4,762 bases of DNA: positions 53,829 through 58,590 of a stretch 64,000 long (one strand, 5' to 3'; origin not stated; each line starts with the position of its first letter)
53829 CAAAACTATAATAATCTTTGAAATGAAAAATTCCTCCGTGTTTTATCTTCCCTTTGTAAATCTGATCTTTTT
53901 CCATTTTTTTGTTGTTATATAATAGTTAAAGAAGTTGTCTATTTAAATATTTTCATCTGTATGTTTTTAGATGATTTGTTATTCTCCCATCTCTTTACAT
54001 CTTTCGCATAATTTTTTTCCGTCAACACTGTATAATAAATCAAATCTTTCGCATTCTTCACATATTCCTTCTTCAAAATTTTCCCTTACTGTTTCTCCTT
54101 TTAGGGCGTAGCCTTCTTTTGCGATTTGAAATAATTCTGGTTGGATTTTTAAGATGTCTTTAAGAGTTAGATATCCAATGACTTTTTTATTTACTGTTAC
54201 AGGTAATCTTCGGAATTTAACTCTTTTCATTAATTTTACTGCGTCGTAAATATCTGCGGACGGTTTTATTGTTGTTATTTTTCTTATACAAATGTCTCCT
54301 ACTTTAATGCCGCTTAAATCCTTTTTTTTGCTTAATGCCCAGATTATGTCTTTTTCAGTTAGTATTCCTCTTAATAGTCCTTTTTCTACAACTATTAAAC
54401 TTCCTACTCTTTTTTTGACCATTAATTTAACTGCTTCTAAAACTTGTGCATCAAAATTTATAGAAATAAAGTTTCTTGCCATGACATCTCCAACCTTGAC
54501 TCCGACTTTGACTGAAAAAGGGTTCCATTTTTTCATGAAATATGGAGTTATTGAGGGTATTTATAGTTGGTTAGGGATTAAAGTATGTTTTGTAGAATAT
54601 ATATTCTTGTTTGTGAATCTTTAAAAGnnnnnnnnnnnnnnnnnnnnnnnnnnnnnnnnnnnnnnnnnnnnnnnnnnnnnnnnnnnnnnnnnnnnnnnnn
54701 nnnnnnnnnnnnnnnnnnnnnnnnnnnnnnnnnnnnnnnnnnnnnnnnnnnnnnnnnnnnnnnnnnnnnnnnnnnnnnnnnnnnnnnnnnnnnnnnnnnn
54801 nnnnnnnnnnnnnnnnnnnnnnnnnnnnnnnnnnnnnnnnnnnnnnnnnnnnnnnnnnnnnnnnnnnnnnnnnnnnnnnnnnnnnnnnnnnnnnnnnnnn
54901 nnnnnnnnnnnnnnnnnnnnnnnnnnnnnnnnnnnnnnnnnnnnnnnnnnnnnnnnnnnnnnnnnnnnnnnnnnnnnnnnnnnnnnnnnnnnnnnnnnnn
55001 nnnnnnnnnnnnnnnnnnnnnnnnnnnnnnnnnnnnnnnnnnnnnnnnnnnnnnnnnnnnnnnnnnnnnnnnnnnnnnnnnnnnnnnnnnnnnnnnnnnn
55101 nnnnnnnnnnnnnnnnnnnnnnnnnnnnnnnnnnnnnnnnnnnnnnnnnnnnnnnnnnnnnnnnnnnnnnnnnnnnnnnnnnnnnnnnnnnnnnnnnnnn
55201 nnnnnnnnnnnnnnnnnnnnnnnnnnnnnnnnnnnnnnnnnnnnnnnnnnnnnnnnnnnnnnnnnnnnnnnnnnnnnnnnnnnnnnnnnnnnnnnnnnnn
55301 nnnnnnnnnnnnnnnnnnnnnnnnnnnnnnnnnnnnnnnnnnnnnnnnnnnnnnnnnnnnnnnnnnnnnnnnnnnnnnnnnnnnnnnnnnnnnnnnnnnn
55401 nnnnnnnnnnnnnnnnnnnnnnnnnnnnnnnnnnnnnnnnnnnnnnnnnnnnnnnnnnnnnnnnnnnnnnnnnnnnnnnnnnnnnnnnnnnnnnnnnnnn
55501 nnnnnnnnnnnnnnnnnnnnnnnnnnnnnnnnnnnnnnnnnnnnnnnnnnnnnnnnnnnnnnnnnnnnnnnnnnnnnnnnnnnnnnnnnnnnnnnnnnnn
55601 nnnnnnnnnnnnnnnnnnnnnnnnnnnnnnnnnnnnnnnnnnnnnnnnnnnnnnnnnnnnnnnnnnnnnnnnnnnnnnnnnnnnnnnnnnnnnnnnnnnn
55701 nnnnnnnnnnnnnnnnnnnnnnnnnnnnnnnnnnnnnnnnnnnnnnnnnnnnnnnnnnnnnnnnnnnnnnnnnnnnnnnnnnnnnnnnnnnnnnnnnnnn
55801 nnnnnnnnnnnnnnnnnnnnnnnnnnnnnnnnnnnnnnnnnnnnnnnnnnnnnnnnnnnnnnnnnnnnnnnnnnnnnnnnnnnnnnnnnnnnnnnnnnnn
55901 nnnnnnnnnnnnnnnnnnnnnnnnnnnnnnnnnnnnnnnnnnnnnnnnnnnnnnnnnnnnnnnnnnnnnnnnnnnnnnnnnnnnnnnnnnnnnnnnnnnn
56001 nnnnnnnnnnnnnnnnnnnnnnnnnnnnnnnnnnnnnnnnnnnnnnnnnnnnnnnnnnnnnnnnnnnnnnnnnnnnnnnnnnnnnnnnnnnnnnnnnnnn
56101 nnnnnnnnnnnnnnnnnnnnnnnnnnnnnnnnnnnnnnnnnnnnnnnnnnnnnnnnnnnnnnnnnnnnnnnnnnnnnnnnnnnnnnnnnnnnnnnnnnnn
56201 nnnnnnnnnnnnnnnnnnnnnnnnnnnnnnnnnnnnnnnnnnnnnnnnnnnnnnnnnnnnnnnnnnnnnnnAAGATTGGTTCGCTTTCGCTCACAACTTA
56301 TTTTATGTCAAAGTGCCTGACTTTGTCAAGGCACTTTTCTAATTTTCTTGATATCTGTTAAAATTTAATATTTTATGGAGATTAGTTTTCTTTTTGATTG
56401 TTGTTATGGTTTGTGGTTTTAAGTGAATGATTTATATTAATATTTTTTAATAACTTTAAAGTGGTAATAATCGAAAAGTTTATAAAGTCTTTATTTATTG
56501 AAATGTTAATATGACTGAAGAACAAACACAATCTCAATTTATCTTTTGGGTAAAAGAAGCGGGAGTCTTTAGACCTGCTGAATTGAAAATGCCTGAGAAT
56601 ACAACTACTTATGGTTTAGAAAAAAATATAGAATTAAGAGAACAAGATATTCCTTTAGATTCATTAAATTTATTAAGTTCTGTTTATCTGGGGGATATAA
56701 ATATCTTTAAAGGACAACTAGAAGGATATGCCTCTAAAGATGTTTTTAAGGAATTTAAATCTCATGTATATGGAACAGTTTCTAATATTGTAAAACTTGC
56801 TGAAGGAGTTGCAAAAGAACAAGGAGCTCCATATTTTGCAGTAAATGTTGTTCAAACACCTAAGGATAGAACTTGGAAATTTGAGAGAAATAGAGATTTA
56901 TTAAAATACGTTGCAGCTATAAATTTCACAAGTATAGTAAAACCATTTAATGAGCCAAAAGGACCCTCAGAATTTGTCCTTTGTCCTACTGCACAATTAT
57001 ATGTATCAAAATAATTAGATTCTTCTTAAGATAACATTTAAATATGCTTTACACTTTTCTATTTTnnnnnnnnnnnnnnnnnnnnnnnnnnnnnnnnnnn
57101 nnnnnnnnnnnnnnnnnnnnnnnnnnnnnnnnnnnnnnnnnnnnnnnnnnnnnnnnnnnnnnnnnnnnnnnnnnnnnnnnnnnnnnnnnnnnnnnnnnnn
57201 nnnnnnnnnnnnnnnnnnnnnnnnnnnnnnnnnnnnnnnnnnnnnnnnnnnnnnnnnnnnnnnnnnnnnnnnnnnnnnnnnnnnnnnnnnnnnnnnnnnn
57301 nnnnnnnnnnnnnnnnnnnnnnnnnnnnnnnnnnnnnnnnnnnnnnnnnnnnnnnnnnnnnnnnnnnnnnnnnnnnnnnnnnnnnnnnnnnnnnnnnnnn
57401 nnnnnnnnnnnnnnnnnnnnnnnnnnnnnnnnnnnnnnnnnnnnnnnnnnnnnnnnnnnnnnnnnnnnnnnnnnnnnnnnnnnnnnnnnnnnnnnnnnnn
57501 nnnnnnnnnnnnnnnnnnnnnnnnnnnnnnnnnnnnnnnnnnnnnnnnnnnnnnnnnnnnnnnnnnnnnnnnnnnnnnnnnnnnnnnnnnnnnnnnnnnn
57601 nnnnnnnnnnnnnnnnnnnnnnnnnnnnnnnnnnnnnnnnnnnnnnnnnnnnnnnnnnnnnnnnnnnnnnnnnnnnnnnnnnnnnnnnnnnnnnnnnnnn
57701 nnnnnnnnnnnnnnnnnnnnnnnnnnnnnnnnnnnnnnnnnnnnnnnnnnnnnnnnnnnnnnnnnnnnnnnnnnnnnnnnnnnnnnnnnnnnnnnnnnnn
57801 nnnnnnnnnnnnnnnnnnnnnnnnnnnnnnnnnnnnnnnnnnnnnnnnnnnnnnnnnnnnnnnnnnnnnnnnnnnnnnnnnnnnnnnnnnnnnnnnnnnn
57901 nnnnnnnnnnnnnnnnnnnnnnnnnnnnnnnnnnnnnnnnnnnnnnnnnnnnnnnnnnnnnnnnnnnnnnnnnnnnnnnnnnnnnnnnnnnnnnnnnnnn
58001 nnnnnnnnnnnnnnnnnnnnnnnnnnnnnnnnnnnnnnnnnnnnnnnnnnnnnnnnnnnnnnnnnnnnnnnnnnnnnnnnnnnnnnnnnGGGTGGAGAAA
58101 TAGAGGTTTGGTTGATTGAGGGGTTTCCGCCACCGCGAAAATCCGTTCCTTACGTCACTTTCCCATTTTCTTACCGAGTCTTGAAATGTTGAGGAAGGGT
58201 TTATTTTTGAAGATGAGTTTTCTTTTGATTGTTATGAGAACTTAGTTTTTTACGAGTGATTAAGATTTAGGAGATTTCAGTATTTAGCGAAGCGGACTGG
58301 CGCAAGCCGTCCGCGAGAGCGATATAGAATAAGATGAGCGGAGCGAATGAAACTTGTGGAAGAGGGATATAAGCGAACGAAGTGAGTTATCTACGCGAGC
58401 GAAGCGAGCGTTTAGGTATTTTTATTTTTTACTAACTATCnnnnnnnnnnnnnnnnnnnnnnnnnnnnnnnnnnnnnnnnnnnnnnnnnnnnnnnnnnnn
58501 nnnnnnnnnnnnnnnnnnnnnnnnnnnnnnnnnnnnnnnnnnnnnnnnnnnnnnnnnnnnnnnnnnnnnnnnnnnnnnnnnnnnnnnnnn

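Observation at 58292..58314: Bulged-T hairpin of module B keeps its shape through compensatory changes in six copies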

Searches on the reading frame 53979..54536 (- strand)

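Call 12: search_protein_families(library=ncbifam, proteins=[window:53979-54536:-])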
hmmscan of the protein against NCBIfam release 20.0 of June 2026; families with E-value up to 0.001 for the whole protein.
window:53979-54536:- (185 aa): 19 families
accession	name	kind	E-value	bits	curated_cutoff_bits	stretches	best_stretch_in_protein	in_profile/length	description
NF041552.1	TF_PrdR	equivalog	8.6e-19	67.3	795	1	13-159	6-148/577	sigma-54 dependent transcriptional regulator PrdR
NF011443.0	PRK14869.1-5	equivalog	9.8e-11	40.8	335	2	78-131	70-124/546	putative manganese-dependent inorganic diphosphatase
NF011447.0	PRK14869.2-3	equivalog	2.5e-10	39.6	522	1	11-69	66-125/540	putative manganese-dependent inorganic diphosphatase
NF011440.0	PRK14869.1-2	equivalog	2.2e-09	36.5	746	1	11-79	65-135/541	putative manganese-dependent inorganic diphosphatase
TIGR01302.1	IMP_dehydrog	equivalog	1.1e-08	34.4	481.5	0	81-132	84-139/450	IMP dehydrogenase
TIGR00393.1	kpsF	subfamily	2.7e-08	33.7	203.7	1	11-123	153-267/268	KpsF/GutQ family sugar-phosphate isomerase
NF011442.0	PRK14869.1-4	equivalog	5.5e-08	31.7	400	1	11-88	68-146/543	putative manganese-dependent inorganic diphosphatase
NF053603.1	HhpR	exception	7.3e-08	31.9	520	1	14-130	2-115/282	CBS domain-containing high hydrostatic pressure regulator HhpR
NF053704.1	TransRegCcpNBacil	equivalog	9.3e-08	31.7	260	1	13-134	75-204/208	transcriptional regulator CcpN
NF008141.0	PRK10892.1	equivalog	1.8e-07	30.7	505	1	10-130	201-324/328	arabinose-5-phosphate isomerase KdsD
NF011449.0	PRK14869.2-5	equivalog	4.4e-07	29.3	411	1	10-65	64-121/451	putative manganese-dependent inorganic diphosphatase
NF041630.1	CBS_CbpB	equivalog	6.7e-07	29.3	125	0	13-69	81-136/143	cyclic-di-AMP-binding protein CbpB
NF053863.1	DS11_antiphage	equivalog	1.4e-06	27.7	260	0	85-128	83-127/305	CBS domain-containing anti-phage protein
NF002505.0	PRK01862.1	equivalog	2.1e-05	23.4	482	1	24-121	458-559/577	ClcB-like voltage-gated chloride channel protein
TIGR01137.1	cysta_beta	equivalog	0.00022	20.1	510.25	0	74-130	335-392/457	cystathionine beta-synthase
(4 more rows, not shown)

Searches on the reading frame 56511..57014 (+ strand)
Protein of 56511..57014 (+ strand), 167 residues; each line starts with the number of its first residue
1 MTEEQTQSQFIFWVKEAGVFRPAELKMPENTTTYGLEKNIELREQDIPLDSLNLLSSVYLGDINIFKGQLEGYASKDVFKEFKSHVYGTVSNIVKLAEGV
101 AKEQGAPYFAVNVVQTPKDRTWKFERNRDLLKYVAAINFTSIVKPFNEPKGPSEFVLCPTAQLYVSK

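Call 12: search_protein_families(library=ncbifam, proteins=[window:56511-57014:+])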
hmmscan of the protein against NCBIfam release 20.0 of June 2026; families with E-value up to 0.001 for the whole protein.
window:56511-57014:+ (167 aa): 0 families

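Call 41: search_protein_families(library=pfam, proteins=[window:56511-57014:+], max_evalue=0.001)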
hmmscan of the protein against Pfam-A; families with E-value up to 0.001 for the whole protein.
window:56511-57014:+ (167 aa): 0 families

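Call 85: search_protein_families(library=phrogs, proteins=[window:56511-57014:+], max_evalue=0.01)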
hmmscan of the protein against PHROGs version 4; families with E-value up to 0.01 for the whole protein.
window:56511-57014:+ (167 aa): 0 families

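Call 86: search_solved_structures(query=window:56511-57014:+, max_evalue=1)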
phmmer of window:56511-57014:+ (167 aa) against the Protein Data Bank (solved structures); distinct sequences matched with E-value up to 1: 0.

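Call 89: find_homologous_proteins(query=window:56511-57014:+, max_evalue=0.001)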
Query window:56511-57014:+ (167 aa): 22 proteins with E <= 0.001 among 44 candidates.
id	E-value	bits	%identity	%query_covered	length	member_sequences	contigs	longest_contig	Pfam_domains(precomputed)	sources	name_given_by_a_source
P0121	1.9e-105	367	99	100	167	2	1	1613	-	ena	-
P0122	2.0e-51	192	59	100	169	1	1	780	-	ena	-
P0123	2.1e-49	185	60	93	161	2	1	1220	-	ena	-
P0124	2.0e-48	182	55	100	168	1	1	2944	-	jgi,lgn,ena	-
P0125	2.8e-48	182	57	98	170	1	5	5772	-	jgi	jgi:hypothetical protein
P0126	2.8e-48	182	56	100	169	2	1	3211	-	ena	-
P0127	4.0e-48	181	56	100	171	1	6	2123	-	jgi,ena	-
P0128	4.2e-48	181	55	100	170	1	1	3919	-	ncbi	-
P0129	1.1e-47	180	56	100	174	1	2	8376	-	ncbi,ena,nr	ncbi:hypothetical protein AUJ62_03020 [Candidatus Pacearchaeota archaeon CG1_02_32_21]|nr:MAG: hypot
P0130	3.5e-47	178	57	100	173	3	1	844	-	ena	-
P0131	7.8e-47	177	52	100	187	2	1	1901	-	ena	-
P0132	1.1e-45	173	56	100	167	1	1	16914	-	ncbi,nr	ncbi:hypothetical protein K8R33_01390 [archaeon]|nr:hypothetical protein [archaeon]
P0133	2.5e-45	172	55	100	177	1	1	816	-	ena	-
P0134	2.6e-44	169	55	95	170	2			-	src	-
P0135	8.7e-43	164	52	100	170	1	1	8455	-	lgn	-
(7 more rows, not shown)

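Call 90: find_encoding_contigs(protein=P0121, flank=10000, max_places=5)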
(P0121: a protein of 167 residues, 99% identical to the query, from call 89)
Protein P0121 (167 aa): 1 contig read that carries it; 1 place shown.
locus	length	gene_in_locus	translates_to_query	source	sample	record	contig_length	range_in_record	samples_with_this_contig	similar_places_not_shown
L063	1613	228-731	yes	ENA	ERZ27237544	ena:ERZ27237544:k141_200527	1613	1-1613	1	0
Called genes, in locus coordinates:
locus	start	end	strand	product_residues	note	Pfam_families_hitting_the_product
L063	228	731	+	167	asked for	-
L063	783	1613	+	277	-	?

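Call 92: find_encoding_contigs(protein=P0132, flank=10000, max_places=2)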
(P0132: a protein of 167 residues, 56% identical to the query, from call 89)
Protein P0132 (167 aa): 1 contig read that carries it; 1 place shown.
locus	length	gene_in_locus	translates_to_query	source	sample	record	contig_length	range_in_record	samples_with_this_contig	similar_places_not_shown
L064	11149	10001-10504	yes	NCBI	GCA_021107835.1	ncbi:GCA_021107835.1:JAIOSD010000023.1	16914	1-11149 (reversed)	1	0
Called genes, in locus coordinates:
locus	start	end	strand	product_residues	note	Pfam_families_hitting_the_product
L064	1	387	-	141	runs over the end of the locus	PF01850:PIN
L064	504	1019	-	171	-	PF15891:Nuc_deoxyri_tr2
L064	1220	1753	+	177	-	PF01092:Ribosomal_S6e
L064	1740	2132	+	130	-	-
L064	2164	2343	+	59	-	-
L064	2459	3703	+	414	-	PF00009:GTP_EFTU, PF03193:RsgA_GTPase (faint), PF09173:eIF2_C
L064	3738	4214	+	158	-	-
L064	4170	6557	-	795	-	PF00521:DNA_topoisoIV, PF03989:DNA_gyraseA_C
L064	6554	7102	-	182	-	PF00702:Hydrolase, PF13419:HAD_2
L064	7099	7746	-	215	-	PF01209:Ubie_methyltran, PF02353:CMAS (weak), PF08003:Methyltransf_9 (weak), PF13489:Methyltransf_23, PF13847:Methyltransf_31, PF08241:Methyltransf_11, PF08242:Methyltransf_12, PF13649:Methyltransf_25, +3 more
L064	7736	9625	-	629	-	PF02518:HATPase_c, PF00204:DNA_gyraseB, PF01751:Toprim, PF00986:DNA_gyraseB_C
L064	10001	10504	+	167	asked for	-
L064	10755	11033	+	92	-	-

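Call 93: find_encoding_contigs(protein=P0129, flank=10000, max_places=2)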
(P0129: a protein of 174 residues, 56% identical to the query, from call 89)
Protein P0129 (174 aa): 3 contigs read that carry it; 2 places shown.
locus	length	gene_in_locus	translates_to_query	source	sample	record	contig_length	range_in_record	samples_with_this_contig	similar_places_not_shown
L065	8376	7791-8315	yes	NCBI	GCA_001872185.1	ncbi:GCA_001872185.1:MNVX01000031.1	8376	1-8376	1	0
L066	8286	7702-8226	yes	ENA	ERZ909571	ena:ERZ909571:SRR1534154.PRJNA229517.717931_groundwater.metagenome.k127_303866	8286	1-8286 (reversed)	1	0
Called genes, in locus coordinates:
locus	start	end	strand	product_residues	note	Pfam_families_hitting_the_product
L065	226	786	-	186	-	PF00571:CBS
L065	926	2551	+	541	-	PF00118:Cpn60_TCP1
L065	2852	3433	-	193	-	PF02525:Flavodoxin_2, PF03358:FMN_red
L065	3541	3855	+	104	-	PF01638:HxlR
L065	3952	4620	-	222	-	PF14907:NTP_transf_5 (faint), PF19502:DUF6036 (faint)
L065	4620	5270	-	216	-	-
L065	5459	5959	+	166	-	-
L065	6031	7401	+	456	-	-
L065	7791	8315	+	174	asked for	-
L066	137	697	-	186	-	PF00571:CBS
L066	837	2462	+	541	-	PF00118:Cpn60_TCP1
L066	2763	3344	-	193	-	PF02525:Flavodoxin_2, PF03358:FMN_red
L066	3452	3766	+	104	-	PF01638:HxlR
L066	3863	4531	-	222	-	PF14907:NTP_transf_5 (faint), PF19502:DUF6036 (faint)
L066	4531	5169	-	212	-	-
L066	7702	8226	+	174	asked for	-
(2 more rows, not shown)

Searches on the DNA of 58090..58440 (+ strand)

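Call 34: search_rna_families(source=window, start=58090, end=58440, threshold=evalue, max_evalue=10)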
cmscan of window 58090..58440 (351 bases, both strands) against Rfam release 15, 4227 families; matches with E-value up to 10: 1.
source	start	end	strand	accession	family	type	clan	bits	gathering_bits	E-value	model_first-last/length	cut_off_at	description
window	58182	58230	+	RF01123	sR35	Gene; snRNA; snoRNA; CD-box;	-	10.3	60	4.8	1-57/57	no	Small nucleolar RNA sR35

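Call 80: search_dna_similar(query=window:58104-58431:+, collection=plasmids, mode=distant, max_evalue=0.01, max_rows=10)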
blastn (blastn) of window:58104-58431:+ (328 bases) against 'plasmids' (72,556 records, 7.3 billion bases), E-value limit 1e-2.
No match.

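Call 81: search_dna_similar(query=window:58104-58431:+, collection=phages, mode=distant, max_evalue=0.01, max_rows=10)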
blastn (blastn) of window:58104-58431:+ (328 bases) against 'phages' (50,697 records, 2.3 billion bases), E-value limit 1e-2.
No match.
